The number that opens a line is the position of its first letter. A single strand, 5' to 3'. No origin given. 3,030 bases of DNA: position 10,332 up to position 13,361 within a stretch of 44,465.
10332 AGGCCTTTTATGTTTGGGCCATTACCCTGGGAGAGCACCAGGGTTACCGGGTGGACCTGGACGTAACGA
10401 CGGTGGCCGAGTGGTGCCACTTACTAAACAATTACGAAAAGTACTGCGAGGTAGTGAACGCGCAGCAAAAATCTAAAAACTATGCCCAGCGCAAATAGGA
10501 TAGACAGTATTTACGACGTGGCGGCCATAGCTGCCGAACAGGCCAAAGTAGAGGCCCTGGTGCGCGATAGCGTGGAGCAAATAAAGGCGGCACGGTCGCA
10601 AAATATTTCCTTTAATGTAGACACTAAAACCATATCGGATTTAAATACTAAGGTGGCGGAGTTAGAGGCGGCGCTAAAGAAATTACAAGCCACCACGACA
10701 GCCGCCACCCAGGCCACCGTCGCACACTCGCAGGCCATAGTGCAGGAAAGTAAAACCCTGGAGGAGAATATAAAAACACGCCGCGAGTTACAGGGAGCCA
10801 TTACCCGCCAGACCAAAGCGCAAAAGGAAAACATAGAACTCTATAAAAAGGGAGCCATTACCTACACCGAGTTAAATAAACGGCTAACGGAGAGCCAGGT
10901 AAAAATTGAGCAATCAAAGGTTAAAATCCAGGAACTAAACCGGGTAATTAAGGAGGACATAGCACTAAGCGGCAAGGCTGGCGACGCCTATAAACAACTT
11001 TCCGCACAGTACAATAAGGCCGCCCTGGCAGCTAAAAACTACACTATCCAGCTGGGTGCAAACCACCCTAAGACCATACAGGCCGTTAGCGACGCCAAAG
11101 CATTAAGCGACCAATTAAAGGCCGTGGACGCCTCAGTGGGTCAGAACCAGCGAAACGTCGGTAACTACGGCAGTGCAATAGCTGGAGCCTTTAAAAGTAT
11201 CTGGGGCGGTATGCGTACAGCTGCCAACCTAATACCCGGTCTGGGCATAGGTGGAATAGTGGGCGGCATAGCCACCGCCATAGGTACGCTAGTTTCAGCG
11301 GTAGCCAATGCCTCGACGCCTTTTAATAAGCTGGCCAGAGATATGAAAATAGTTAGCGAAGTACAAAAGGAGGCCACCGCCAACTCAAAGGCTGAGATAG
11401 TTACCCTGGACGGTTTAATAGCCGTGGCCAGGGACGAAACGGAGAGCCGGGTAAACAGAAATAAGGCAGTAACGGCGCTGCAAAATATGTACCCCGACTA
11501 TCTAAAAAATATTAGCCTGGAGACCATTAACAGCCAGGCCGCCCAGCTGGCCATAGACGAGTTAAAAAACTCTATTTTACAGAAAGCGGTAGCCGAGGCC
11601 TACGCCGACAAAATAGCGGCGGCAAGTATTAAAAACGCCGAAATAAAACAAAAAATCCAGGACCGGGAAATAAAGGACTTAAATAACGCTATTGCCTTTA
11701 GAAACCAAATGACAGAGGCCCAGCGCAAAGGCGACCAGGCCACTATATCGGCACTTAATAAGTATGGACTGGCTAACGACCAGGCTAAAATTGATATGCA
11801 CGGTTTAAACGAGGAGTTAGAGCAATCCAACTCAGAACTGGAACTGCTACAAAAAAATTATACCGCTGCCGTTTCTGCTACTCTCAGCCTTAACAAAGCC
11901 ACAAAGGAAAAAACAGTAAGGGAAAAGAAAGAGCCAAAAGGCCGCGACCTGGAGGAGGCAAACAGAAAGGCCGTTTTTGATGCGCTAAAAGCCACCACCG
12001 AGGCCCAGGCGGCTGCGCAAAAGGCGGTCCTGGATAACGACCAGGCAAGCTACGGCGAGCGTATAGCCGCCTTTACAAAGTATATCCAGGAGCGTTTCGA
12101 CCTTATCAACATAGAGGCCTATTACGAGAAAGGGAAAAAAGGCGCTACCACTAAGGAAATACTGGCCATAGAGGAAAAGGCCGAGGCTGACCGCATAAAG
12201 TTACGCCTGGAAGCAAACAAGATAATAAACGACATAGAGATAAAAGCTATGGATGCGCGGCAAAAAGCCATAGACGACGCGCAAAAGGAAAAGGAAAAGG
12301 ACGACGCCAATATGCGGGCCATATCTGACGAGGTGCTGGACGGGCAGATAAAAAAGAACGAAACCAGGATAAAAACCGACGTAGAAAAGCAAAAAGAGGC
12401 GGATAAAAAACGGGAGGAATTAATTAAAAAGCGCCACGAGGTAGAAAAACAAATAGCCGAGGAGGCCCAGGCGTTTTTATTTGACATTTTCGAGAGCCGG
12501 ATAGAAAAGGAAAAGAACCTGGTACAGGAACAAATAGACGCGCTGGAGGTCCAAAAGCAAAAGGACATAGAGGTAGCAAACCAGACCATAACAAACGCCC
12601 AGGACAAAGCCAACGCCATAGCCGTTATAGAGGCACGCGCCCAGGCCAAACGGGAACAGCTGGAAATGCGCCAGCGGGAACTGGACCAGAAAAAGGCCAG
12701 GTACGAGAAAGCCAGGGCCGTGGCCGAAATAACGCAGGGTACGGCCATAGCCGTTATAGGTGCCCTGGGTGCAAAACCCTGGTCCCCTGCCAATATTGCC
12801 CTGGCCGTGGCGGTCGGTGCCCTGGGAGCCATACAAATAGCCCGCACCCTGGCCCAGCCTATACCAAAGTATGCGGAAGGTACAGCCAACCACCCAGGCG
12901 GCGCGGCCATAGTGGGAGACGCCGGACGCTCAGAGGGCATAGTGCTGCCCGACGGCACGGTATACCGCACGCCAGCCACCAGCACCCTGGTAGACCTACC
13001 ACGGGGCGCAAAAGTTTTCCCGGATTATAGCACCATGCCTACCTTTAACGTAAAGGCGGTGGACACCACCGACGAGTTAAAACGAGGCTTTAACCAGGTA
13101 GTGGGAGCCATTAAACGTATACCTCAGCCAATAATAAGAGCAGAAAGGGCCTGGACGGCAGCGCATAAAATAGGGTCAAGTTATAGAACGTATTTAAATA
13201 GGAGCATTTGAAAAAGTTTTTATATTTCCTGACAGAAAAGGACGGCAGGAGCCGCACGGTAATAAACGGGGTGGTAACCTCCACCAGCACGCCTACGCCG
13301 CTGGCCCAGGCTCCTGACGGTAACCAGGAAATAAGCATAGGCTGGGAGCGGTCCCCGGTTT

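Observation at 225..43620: Ten near-identical ~50-nt promoter+leader cassettes define a phage regulon and correct seven ORF starts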

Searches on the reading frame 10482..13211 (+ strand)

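Call 10: search_protein_families(library=phrogs, max_evalue=0.001, proteins=[window:10482-13211:+])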
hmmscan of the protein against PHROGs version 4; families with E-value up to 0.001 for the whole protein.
window:10482-13211:+ (909 aa): 5 families
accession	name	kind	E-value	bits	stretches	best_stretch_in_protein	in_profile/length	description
phrog_26705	-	unknown function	1.4e-31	110.3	1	552-856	938-1236/1302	-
phrog_30292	-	unknown function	6.8e-13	49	1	254-398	146-300/677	-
phrog_18891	-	tail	2.1e-09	36.8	1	329-856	581-1115/1191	tail length tape measure protein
phrog_167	-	tail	2.1e-07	30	1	792-848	1019-1089/1555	tail length tape measure protein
phrog_1293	-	tail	6.5e-06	25.2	1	628-851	1083-1324/1424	tail length tape measure protein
